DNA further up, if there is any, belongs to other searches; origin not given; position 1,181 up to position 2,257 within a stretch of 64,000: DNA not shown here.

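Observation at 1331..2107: A class B sortase homologue with all three catalytic residues replaced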

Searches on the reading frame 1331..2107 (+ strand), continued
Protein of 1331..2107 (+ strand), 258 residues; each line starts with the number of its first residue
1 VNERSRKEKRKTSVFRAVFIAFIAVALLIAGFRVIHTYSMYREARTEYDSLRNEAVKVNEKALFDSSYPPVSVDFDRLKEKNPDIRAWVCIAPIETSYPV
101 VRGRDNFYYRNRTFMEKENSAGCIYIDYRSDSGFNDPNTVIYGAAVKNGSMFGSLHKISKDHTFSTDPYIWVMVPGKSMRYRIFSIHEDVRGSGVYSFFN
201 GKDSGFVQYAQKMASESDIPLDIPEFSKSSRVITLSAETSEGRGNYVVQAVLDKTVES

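Call 32: fold_search(model_id=the predicted structure, library=pdb)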
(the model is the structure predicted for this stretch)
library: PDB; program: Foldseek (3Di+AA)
matches with E <= 10: 438; with E <= 0.001: 124
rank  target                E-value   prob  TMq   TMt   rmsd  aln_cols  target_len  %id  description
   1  2oqw                  3.7e-18  1.00  0.69  0.84   3.9       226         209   25  The crystal structure of sortase B from B.anthracis in complex with AAEK1 (released 2007-06-19)
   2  5b23_A                1.2e-17  1.00  0.64  0.89   2.2       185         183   25  X-ray Structure of Clostridium Perfringens Sortase B (released 2016-12-28)
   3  2oqz                  5.6e-17  1.00  0.67  0.80   5.0       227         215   25  The crystal structure of sortase B from B.anthracis in complex with AAEK2 (released 2007-06-19)
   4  4ux7_A                7.6e-17  1.00  0.65  0.81   4.5       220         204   24  Structure of a Clostridium difficile sortase (released 2015-04-01)
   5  1rz2                  9.7e-17  1.00  0.67  0.80   5.0       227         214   25  1.6A crystal structure of the protein BA4783/Q81L49 (similar to sortase B) from Bacillus anthracis. (released 2004-07-06)
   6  5yfk                  1.3e-16  1.00  0.64  0.77   2.2       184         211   26  X-ray structure of a mutant form C232S of Clostridium perfringens sortase B (released 2017-10-18)
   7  4lfd_A                1.5e-15  1.00  0.66  0.78   4.6       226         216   23  Staphylococcus aureus sortase B-substrate complex (released 2014-02-12)
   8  5jcv                  1.6e-15  1.00  0.61  0.87   2.9       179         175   28  Sortase B from Listeria monocytogenes. (released 2016-04-27)
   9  3psq_B                4.4e-15  1.00  0.61  0.85   2.3       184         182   22  Crystal structure of Spy0129, a Streptococcus pyogenes class B sortase involved in pilus biogenesis (released 2011-01-19)
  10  1qx6                  6.0e-15  1.00  0.66  0.78   4.4       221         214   23  Crystal structure of Sortase B complexed with E-64 (released 2004-04-06)
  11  1ng5_A                7.2e-15  1.00  0.65  0.78   4.3       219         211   24  2.0 A crystal structure of Staphylococcus aureus Sortase B (released 2003-09-23)
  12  1qwz                  1.1e-14  1.00  0.57  0.62   3.9       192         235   23  Crystal structure of Sortase B from S. aureus complexed with MTSET (released 2004-04-06)
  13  6kyd                  1.2e-14  1.00  0.56  0.78   6.8       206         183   26  Structure of the R217A mutant of Clostridium difficile sortase B (released 2020-02-19)
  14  1ng5_B                1.3e-14  1.00  0.64  0.78   4.7       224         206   22  2.0 A crystal structure of Staphylococcus aureus Sortase B (released 2003-09-23)
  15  6kyc                  1.7e-14  1.00  0.57  0.78   3.0       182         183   26  Structure of the S207A mutant of Clostridium difficile sortase B (released 2020-02-19)
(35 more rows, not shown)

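Call 34: find_related_loci(query=A2, collection=genome_contigs, flank=10000)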
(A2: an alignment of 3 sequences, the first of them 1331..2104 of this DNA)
Query A2 (258 aa) in genome_contigs; peptide patterns used: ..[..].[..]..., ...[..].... (x = any residue, [..] = any of these).
44 stretches matched a pattern; 9 encode a relative of the query (tblastn E <= 1e-3); 9 distinct loci.
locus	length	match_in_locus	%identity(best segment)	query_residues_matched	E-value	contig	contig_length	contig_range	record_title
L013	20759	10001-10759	54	1-256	6e-96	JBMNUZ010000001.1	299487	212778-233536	MAG: Anaerovoracaceae bacterium isolate SBF912SR2HQ0025 scaffold_51_c1, whole genome shotgun sequence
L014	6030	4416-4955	33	11-187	8e-30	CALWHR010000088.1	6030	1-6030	MAG: uncultured Clostridia bacterium isolate E01__bin174 genome assembly, contig: E01__k127_436839, whole genome shotgun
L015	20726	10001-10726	30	3-237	8e-29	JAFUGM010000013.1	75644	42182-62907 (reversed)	MAG: Solobacterium sp. isolate RGIG4473 Roe_deer_Omasum-5__c1224, whole genome shotgun sequence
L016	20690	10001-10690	29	9-237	2e-25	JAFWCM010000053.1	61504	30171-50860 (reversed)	MAG: Solobacterium sp. isolate RGIG5614 Sheep_Duodenum-2__c36356, whole genome shotgun sequence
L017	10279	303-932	28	18-241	5e-21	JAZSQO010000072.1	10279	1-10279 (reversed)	MAG: Acutalibacteraceae bacterium isolate T1900044542_TS20190008.MAGScoT_cleanbin_000036 SGB_79_k141_2245109, whole geno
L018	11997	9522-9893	35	70-185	2e-18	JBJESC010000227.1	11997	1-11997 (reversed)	MAG: Oscillospiraceae bacterium isolate PUUB39_bin.023 NODE_3546_length_11997_cov_5.073773, whole genome shotgun sequenc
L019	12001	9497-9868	35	70-185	2e-17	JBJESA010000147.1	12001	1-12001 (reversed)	MAG: Oscillospiraceae bacterium isolate LOHA10_bin.016 NODE_2669_length_12001_cov_4.952202, whole genome shotgun sequenc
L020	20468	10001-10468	28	10-157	1e-11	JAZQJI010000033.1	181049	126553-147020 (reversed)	MAG: Oscillospiraceae bacterium isolate T1900044621_TS20190087.MAGScoT_cleanbin_000002 SGB_885_k141_1386681, whole genom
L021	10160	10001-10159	40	73-125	3e-10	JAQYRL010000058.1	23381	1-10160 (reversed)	MAG: Clostridiales bacterium isolate SUG2129 k141_2124993, whole genome shotgun sequence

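Call 48: list_cluster_members(proteins=[window:1331-2104:+, P0001, P0002])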
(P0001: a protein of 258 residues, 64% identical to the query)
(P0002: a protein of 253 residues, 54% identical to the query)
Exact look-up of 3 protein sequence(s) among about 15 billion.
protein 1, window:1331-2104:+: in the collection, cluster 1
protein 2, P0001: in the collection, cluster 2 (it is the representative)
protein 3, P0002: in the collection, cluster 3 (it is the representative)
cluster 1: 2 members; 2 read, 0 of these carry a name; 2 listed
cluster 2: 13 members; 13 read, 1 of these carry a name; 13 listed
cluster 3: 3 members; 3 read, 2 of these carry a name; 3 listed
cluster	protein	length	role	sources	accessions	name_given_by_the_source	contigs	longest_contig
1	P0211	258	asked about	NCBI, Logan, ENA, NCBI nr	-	-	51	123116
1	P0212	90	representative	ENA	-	-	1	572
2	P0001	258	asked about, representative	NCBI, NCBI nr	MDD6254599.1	MAG: class B sortase [Eubacteriales bacterium] | class B sortase [Eubacteriales bacterium]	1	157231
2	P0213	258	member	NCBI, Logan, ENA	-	-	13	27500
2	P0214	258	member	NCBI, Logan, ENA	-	-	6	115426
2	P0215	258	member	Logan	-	-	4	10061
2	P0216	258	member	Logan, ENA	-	-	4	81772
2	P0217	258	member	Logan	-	-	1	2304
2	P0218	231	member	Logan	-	-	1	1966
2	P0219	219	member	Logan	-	-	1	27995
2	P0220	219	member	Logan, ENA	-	-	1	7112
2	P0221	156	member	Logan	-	-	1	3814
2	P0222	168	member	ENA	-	-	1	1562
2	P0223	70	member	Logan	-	-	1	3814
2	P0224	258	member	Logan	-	-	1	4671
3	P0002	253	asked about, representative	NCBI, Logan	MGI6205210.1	MAG: class B sortase [Anaerovoracaceae bacterium]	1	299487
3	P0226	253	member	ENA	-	-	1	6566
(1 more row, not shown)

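Call 56: find_encoding_contigs(protein=P0226, flank=3000, max_places=2)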
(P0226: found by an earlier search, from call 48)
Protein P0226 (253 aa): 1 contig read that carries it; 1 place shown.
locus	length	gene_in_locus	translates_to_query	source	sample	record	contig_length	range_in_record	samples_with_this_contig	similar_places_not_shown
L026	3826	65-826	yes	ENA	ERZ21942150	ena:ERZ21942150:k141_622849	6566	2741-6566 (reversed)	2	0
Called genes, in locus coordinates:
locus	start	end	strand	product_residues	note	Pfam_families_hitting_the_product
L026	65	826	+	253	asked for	-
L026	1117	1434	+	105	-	PF02583:Trns_repr_metal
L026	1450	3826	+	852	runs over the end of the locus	PF00403:HMA, PF00122:E1-E2_ATPase, PF00702:Hydrolase, PF08282:Hydrolase_3 (faint), PF00403:HMA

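Call 57: find_encoding_contigs(protein=P0214, flank=3000, max_places=3)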
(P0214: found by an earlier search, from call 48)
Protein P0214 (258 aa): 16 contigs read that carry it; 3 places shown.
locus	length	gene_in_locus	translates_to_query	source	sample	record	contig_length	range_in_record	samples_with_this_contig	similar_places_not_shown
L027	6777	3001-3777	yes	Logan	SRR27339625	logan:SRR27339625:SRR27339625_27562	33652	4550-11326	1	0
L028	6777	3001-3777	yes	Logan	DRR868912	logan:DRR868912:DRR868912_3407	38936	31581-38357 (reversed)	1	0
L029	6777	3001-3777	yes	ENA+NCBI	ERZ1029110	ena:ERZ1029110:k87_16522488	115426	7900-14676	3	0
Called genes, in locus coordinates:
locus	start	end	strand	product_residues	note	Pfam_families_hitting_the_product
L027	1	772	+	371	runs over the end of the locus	PF01497:Peripla_BP_2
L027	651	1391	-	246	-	-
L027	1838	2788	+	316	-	-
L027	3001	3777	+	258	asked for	-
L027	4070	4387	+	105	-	PF02583:Trns_repr_metal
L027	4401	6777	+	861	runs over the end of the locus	PF00403:HMA, PF00122:E1-E2_ATPase, PF00702:Hydrolase, PF00403:HMA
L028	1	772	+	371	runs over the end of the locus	PF01497:Peripla_BP_2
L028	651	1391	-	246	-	-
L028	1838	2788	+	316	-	-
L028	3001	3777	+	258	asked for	-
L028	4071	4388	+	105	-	PF02583:Trns_repr_metal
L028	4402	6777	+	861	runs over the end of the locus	PF00403:HMA, PF00122:E1-E2_ATPase, PF00702:Hydrolase, PF00403:HMA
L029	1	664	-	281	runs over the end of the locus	PF13411:MerR_1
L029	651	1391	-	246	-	-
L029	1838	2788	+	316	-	-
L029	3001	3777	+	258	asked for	-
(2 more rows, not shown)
